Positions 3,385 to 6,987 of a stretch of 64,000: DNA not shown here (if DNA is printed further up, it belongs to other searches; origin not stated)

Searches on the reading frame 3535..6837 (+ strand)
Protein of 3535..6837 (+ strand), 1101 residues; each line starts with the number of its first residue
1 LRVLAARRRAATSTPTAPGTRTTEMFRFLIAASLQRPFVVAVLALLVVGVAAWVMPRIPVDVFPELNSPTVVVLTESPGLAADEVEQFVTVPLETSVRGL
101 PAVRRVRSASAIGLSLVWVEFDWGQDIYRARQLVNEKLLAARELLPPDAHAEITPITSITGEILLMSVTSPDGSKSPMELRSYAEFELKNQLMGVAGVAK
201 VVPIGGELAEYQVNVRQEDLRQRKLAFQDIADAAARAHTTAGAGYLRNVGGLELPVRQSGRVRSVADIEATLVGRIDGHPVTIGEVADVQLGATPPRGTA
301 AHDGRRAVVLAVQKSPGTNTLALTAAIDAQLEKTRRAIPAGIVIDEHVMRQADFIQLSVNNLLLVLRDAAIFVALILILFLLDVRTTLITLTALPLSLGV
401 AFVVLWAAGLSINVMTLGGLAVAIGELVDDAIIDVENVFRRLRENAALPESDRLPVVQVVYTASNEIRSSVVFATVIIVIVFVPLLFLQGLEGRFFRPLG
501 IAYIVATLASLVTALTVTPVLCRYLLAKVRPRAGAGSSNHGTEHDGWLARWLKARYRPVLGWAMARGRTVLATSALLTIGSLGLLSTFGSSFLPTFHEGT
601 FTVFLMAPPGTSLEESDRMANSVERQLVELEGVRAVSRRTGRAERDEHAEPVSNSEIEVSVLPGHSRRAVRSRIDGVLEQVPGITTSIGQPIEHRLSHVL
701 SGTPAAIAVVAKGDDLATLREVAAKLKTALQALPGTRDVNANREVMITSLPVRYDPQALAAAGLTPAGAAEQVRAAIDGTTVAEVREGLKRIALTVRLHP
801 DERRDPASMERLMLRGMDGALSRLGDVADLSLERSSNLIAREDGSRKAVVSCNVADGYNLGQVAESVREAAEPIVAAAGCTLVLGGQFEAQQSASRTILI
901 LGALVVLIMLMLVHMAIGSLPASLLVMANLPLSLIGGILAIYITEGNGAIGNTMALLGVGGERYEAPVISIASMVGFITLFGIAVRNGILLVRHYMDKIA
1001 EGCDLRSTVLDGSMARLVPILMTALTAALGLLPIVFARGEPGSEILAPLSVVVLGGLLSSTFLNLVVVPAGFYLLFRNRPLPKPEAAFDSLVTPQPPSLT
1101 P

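Call 71: search_protein_families(library=pfam, proteins=[window:3535-6837:+], max_evalue=0.001)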
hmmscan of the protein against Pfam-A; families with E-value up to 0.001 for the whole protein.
window:3535-6837:+ (1101 aa): 1 family
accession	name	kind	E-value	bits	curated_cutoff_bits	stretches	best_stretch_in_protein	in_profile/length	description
PF00873.25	ACR_tran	-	9.4e-239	795.4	28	1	30-1076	2-1020/1021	AcrB/AcrD/AcrF family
